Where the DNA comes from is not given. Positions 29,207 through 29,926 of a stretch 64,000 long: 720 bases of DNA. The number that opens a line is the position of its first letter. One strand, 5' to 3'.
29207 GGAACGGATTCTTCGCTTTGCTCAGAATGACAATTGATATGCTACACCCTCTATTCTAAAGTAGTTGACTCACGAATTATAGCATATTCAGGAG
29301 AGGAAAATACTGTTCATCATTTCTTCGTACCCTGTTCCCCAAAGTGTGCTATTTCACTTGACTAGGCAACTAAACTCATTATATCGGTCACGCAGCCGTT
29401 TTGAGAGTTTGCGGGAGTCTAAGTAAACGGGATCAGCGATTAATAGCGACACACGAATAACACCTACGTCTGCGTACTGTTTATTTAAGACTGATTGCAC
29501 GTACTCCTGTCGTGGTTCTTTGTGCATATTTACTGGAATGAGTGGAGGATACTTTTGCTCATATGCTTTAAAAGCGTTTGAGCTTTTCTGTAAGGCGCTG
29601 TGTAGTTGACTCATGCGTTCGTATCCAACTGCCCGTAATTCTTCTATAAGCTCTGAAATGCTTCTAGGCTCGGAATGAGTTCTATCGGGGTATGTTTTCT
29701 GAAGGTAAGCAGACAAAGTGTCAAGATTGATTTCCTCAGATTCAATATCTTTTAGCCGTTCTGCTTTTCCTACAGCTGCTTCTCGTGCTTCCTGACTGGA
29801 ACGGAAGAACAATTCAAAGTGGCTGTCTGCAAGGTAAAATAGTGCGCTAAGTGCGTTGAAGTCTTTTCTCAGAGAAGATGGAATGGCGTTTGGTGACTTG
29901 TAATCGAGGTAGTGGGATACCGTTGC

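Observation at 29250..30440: Low-GC single-gene island: a RelA/SpoT (toxSAS-like) synthetase domain fused to an unknown ~140-aa C-terminal domain, wedged between recG and argS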

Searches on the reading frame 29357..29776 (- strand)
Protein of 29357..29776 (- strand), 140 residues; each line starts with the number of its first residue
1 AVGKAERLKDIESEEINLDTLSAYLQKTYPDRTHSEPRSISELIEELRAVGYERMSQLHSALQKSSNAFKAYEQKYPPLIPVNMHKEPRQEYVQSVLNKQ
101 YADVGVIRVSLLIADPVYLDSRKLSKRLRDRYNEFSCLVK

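Call 43: search_solved_structures(query=A2, max_evalue=10)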
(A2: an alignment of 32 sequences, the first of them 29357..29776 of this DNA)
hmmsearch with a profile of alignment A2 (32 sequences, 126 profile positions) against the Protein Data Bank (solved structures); distinct sequences matched with E-value up to 10: 1.
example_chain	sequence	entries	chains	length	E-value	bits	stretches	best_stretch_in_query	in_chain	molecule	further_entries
9lpt_A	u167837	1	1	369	0.89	12.9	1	13-51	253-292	Surface protein P113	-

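Call 44: search_protein_families(library=pfam, alignment_id=A2, max_evalue=1)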
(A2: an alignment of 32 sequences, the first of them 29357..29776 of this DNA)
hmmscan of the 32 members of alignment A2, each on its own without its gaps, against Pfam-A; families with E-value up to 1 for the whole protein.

A. member 1, window:29357-29776:- (140 aa): 2 families
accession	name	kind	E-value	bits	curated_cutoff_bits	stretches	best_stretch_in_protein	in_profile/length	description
PF16725.10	Nucleolin_bd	-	0.0012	19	27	0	11-31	19-44/70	Nucleolin binding domain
PF12652.12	CotJB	-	0.023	15.3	29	1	55-94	31-70/76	CotJB protein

B. families by the number of members that match (of 32 scanned): 40 families (the first 25 are shown)
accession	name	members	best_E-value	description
PF04763.17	DUF562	6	0.032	Protein of unknown function (DUF562)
PF13797.11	Post_transc_reg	5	0.0025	Post-transcriptional regulator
PF16725.10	Nucleolin_bd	3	0.0012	Nucleolin binding domain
PF20459.4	DUF6712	2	0.031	Family of unknown function (DUF6712)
PF16087.11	DUF4817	1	0.00051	Helix-turn-helix domain (DUF4817)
PF07900.17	DUF1670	1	0.0096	Protein of unknown function (DUF1670)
PF04852.17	ALOG_dom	1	0.01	ALOG domain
PF16712.10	SCAB_CC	1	0.016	Coiled-coil regions of plant-specific actin-binding protein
PF13821.11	DUF4187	1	0.019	Domain of unknown function (DUF4187)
PF19603.4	DUF6108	1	0.022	Family of unknown function (DUF6108)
PF12652.12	CotJB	1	0.023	CotJB protein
PF06998.16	DUF1307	1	0.025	Protein of unknown function (DUF1307)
PF22210.2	VP17_central_barrel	1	0.032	Large MCP VP17 central beta-barrel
PF18381.7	YcaO_C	1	0.035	YcaO cyclodehydratase C-terminal domain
PF18709.6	DLP_helical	1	0.048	Dynamin-like helical domain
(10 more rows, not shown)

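Call 46: predict_structure(alignment_id=A2)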
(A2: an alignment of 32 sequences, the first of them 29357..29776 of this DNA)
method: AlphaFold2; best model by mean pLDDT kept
length: 140 residues; sequences in the alignment: 32
mean_pLDDT: 89.0   pTM: 0.80
mean pLDDT of the five models: 89.0, 88.9, 87.4, 87.5, 87.1
residues with pLDDT >= 90: 106; 70-90: 8; 50-70: 23; < 50: 3
segments of 3 or more residues with pLDDT < 50: none
pLDDT, mean of each block of 10 residues (from residue 1): 60 94 96 96 98 97 97 91 66 62 97 98 97 96
secondary structure, 60 per line:
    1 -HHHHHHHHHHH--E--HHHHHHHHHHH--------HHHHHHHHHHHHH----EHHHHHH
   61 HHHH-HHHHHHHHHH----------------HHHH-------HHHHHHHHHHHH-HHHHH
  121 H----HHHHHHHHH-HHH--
elements in order: H2-12 H18-28 H37-49 H55-64 H66-75 H92-95 H103-114 H116-121 H126-134

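Call 51: fold_search(model_id=the predicted structure, library=pdb)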
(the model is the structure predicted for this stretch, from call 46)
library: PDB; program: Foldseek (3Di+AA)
matches with E <= 10: 90; with E <= 0.001: 0
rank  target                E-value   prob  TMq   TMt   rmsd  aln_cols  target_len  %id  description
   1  8ppl_Ir               1.0e+00  0.18  0.23  0.13  10.0       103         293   14  MERS-CoV Nsp1 bound to the human 43S pre-initiation complex (released 2023-10-18)
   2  9hvd_K                1.9e+00  0.08  0.20  0.16  13.1       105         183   11  Native human P-eIF2-eIF2B complex (released 2025-11-19)
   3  4okh_B                2.2e+00  0.20  0.38  0.33  10.5       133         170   15  Crystal structure of calpain-3 penta-EF-hand domain (released 2014-05-28)
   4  6u1y_B                2.3e+00  0.28  0.28  0.17   3.1        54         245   17  bcs1 AAA domain (released 2020-02-05)
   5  3vbb_B                2.3e+00  0.04  0.16  0.06  20.4       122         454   16  Crystal Structure of Seryl-tRNA Synthetase from Human at 2.9 angstroms (released 2012-02-29)
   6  9j47_A                2.3e+00  0.02  0.14  0.13  18.3       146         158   13  ScdA cysteine-free mutant from Staphylococcus aureus (released 2025-08-13)
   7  8w50_D                2.4e+00  0.04  0.15  0.05  14.6       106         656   13  Crystal structure of DNA binding and cleavage core of human topoisomerase 2-alpha in a DNA binding-competent conformat (released 2024-07-24)
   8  7lmz_E                2.7e+00  0.07  0.24  0.07  10.2       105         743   13  Cryo-EM structure of human p97 in complex with Npl4/Ufd1 and Ub6 (Class 1) (released 2021-09-15)
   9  7y4w_C                3.1e+00  0.10  0.29  0.08   9.2       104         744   15  The cryo-EM structure of human ERAD retro-translocation complex (released 2023-10-18)
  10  8b5r_B                3.1e+00  0.02  0.14  0.04  21.7       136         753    9  p97-p37-SPI substrate complex (released 2023-06-07)
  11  3gx0                  3.2e+00  0.04  0.22  0.17  16.1       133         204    9  Crystal Structure of GSH-dependent Disulfide bond Oxidoreductase (released 2009-07-07)
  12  4kln_A                3.4e+00  0.10  0.31  0.12   8.6       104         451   15  Structure of p97 N-D1 A232E mutant in complex with ATPgS (released 2013-11-13)
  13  8twt_B                3.6e+00  0.02  0.16  0.12  14.2       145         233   13  Crystal structure of nitrile synthase AetD with substrate bound and cofactor partially assembled (released 2024-08-28)
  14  4upg                  3.8e+00  0.08  0.30  0.26  11.5       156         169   10  X-ray structure of calcium-free human sorcin (released 2014-06-25)
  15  1wvt_A                3.8e+00  0.02  0.16  0.16  13.5       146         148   14  Crystal structure of uncharacterized protein ST2180 from Sulfolobus tokodaii (released 2006-01-03)
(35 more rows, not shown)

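Call 57: fold_search(model_id=the predicted structure, library=viral)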
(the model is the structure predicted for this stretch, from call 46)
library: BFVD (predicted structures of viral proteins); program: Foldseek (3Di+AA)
matches with E <= 10: 56; with E <= 0.001: 0
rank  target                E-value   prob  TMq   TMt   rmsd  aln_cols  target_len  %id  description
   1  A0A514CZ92            1.5e+00  0.07  0.23  0.13  14.0       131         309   11  (no name in the UniProt tables at hand)
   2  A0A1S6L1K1            2.1e+00  0.12  0.32  0.10  10.6       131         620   11  (no name in the UniProt tables at hand)
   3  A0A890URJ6            2.5e+00  0.05  0.22  0.22  16.9       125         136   13  Uncharacterized protein [Microbacterium phage Shocker]
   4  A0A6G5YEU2            3.2e+00  0.04  0.20  0.19  11.8       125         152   13  (no name in the UniProt tables at hand)
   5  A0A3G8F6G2            3.2e+00  0.02  0.15  0.14  19.7       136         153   13  (no name in the UniProt tables at hand)
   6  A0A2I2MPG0            3.4e+00  0.03  0.18  0.18  11.7       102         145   15  Uncharacterized protein [Mycobacterium phage EniyanLRS]
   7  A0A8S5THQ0            3.4e+00  0.02  0.16  0.13  22.1       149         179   11  Uncharacterized protein [Siphoviridae sp. ctuBK6]
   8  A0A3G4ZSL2            3.6e+00  0.03  0.18  0.16  17.8       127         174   12  Uncharacterized protein [Edafosvirus sp.]
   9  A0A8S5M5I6            3.8e+00  0.02  0.15  0.06  17.6       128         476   20  Uncharacterized protein [Podoviridae sp. ctaNW81]
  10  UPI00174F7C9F         3.8e+00  0.02  0.15  0.16  13.9       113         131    9  (no name look-up for this kind of identifier)
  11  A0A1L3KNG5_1          4.2e+00  0.07  0.24  0.04  11.3       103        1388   16  (no name in the UniProt tables at hand)
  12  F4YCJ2                4.2e+00  0.05  0.22  0.23  12.6        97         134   13  (no name in the UniProt tables at hand)
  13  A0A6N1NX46            4.2e+00  0.04  0.22  0.17   9.8       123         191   12  Phosphatidate cytidylyltransferase [Tupanvirus soda lake]
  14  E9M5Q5                4.2e+00  0.03  0.19  0.16  15.2       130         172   12  V-Bcl-2-like protein [Cricetid gammaherpesvirus 2]
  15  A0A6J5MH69            4.5e+00  0.02  0.14  0.19  12.7        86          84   19  Uncharacterized protein [uncultured Caudovirales phage]
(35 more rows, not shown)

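Call 60: search_protein_representatives(alignment_id=A2)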
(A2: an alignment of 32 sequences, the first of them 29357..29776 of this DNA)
Query: 32 sequences, 126 profile positions. Proteins with E-value up to 0.001 (for the whole library): 582; up to 1e-10: 325; up to 1e-30: 11. The best 150 are listed.
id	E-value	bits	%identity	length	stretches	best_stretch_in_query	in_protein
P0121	2.1e-48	179.8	-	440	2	3-122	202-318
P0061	4.0e-41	156.2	-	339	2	1-126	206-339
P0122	7.9e-36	139.1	-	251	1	2-125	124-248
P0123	2.1e-35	137.7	-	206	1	1-126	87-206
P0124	6.2e-34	133.0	-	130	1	3-122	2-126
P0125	1.7e-33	131.5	-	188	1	4-125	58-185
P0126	1.3e-32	128.7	-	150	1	3-124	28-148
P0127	1.2e-31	125.5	-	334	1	5-125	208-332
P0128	1.7e-31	125.1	-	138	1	10-124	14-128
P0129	2.2e-31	124.7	-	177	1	8-125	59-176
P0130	2.6e-31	124.5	-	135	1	1-125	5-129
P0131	4.1e-30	120.6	-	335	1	2-125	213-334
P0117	2.1e-29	118.3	-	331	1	4-125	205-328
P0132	3.2e-29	117.7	-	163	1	8-125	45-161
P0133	7.0e-29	116.6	-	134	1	12-121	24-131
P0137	3.8e-28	114.3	-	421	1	3-121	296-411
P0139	2.7e-27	111.5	-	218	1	13-124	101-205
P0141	4.0e-27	111.0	-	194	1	4-110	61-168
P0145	6.4e-27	110.3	-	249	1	13-120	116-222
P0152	7.5e-26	106.8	-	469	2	17-100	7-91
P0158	6.8e-25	103.7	-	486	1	10-118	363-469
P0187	5.3e-22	94.4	-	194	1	6-110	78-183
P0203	2.2e-21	92.4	-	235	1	4-125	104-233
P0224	2.9e-20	88.8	-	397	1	14-125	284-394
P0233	1.7e-19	86.3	-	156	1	13-115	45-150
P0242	5.6e-19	84.6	-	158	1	6-125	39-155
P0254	1.9e-18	82.9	-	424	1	13-108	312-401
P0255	2.2e-18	82.7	-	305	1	6-126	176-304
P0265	8.9e-18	80.8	-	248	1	6-109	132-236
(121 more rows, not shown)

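Call 61: search_protein_families(library=pfam, proteins=[P0121, P0137, P0152, P0158, P0224, P0254, P0125, P0141, P0139, P0145], max_evalue=0.001)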
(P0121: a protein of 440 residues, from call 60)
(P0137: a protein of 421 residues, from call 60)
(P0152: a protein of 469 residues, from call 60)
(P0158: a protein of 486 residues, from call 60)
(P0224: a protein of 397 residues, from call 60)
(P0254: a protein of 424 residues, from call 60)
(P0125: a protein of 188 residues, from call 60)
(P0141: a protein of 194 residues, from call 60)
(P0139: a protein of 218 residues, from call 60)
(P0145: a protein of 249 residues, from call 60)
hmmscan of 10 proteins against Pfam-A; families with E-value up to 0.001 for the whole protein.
P0121 (440 aa): 2 families
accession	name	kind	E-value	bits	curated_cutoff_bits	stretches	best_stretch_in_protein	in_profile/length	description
PF04607.23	RelA_SpoT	-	7.7e-23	81.4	27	1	42-162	1-111/113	Region found in RelA / SpoT proteins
PF14842.11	FliG_N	-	3.9e-05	24.6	25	0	367-408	25-66/104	FliG N-terminal domain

P0137 (421 aa): 1 family
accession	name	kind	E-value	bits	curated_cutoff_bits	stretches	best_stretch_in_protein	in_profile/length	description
PF04607.23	RelA_SpoT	-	1.5e-19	70.8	27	1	137-255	2-110/113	Region found in RelA / SpoT proteins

P0152 (469 aa): 8 families
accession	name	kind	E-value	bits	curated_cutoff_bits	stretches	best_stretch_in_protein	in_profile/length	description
PF07719.23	TPR_2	-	1.3e-15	56.6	27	0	425-451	3-29/34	Tetratricopeptide repeat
PF13432.12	TPR_16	-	5.2e-13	49.6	32.7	2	363-419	1-59/65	Tetratricopeptide repeat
PF00515.34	TPR_1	-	1e-11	44.5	27.8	0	297-321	3-27/34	Tetratricopeptide repeat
PF13181.12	TPR_8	-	3.9e-10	39.5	25.7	0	427-449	5-27/34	Tetratricopeptide repeat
PF13428.12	TPR_14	-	6.7e-08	32.9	23.5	0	425-464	3-41/44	Tetratricopeptide repeat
PF13424.12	TPR_12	-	7.7e-06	26.5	30.1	0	289-321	39-71/77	Tetratricopeptide repeat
PF14559.12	TPR_19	-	3e-05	24.7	25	1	404-452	4-54/68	Tetratricopeptide repeat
PF13431.12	TPR_17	-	5.7e-05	23.5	24.4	0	294-313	12-31/34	Tetratricopeptide repeat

P0158 (486 aa): 0 families

P0224 (397 aa): 1 family
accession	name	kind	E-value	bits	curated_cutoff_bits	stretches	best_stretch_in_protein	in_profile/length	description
PF10137.14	CAP12-PCTIR_TIR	-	3.8e-25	88.6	24.7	1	107-238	2-119/119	CAP12/Pycsar effector protein, TIR domain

P0254 (424 aa): 1 family
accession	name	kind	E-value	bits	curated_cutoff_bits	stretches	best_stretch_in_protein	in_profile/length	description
PF10137.14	CAP12-PCTIR_TIR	-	8.9e-26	90.7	24.7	1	39-169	2-118/119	CAP12/Pycsar effector protein, TIR domain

P0125 (188 aa): 0 families

P0141 (194 aa): 0 families

P0139 (218 aa): 1 family
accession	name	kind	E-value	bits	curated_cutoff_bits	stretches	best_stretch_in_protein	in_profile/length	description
PF04607.23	RelA_SpoT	-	1.4e-05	25.8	27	1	3-50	72-111/113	Region found in RelA / SpoT proteins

P0145 (249 aa): 1 family
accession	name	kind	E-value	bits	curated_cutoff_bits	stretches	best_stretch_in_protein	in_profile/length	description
PF04607.23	RelA_SpoT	-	1.2e-05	26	27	1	37-65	81-111/113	Region found in RelA / SpoT proteins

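Call 66: search_protein_families(library=pfam, proteins=[P0255, P0203, P0265, P0187, P0233, P0242], max_evalue=0.01)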
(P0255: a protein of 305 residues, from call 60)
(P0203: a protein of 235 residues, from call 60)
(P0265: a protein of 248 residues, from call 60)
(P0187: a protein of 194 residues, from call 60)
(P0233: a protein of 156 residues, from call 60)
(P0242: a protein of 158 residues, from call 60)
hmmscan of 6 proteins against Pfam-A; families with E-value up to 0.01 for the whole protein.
P0255 (305 aa): 1 family
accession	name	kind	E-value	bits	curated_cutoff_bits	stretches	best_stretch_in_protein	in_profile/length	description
PF00211.25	Guanylate_cyc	-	3.3e-15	56.6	21.9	1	17-142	10-155/183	Adenylate and Guanylate cyclase catalytic domain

P0203 (235 aa): 1 family
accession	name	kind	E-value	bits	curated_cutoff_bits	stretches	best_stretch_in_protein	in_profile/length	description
PF00211.25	Guanylate_cyc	-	0.0035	17.4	21.9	1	20-75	94-156/183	Adenylate and Guanylate cyclase catalytic domain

P0265 (248 aa): 0 families

P0187 (194 aa): 0 families

P0233 (156 aa): 0 families

P0242 (158 aa): 0 families

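Call 67: find_encoding_contigs(protein=P0254, flank=7000, max_places=3)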
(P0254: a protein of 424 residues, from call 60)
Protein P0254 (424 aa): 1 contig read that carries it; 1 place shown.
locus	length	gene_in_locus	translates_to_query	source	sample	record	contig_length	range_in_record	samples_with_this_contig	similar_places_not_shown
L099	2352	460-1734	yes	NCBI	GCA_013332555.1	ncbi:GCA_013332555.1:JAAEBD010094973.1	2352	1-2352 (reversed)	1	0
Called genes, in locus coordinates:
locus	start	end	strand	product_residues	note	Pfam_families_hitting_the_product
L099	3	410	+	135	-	?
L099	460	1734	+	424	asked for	PF10137:CAP12-PCTIR_TIR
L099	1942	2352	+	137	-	?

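Call 71: find_encoding_contigs(protein=P0224, flank=7000, max_places=3)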
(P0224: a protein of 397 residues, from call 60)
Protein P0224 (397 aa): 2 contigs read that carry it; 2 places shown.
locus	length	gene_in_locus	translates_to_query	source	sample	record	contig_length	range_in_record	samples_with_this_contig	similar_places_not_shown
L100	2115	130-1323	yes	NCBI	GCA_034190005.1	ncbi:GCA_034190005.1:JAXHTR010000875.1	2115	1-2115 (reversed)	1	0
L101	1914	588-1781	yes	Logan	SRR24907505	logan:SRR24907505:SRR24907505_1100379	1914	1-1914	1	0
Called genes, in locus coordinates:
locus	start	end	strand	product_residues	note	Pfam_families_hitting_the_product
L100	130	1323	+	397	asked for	PF10137:CAP12-PCTIR_TIR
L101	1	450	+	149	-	?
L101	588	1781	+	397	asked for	PF10137:CAP12-PCTIR_TIR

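Call 72: find_encoding_contigs(protein=P0255, flank=7000, max_places=3)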
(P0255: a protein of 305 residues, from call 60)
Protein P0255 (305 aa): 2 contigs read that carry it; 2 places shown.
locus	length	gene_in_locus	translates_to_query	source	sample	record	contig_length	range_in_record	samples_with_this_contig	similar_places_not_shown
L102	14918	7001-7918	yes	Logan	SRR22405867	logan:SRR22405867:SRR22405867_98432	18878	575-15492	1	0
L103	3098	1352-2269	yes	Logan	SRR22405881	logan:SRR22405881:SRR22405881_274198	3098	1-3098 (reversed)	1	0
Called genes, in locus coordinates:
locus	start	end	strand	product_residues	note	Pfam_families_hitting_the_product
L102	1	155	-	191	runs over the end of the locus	PF03167:UDG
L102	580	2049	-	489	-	PF04434:SWIM (weak), PF01609:DDE_Tnp_1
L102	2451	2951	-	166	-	-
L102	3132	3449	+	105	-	PF13560:HTH_31 (weak), PF01381:HTH_3 (weak)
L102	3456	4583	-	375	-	PF01381:HTH_3, PF12844:HTH_19 (weak), PF13560:HTH_31, PF06114:Peptidase_M78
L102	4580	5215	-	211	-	-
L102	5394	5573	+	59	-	-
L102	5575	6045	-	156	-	-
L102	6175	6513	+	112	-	-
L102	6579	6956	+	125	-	PF10711:DUF2513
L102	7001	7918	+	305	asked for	PF00211:Guanylate_cyc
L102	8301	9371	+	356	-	PF00849:PseudoU_synth_2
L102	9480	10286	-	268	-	PF13428:TPR_14 (faint), PF21033:RMD1-3, PF16811:TAtT, PF14559:TPR_19 (weak)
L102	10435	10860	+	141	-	PF02537:CRCB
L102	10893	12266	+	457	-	PF13660:DUF4147, PF05161:MOFRL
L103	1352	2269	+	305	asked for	PF00211:Guanylate_cyc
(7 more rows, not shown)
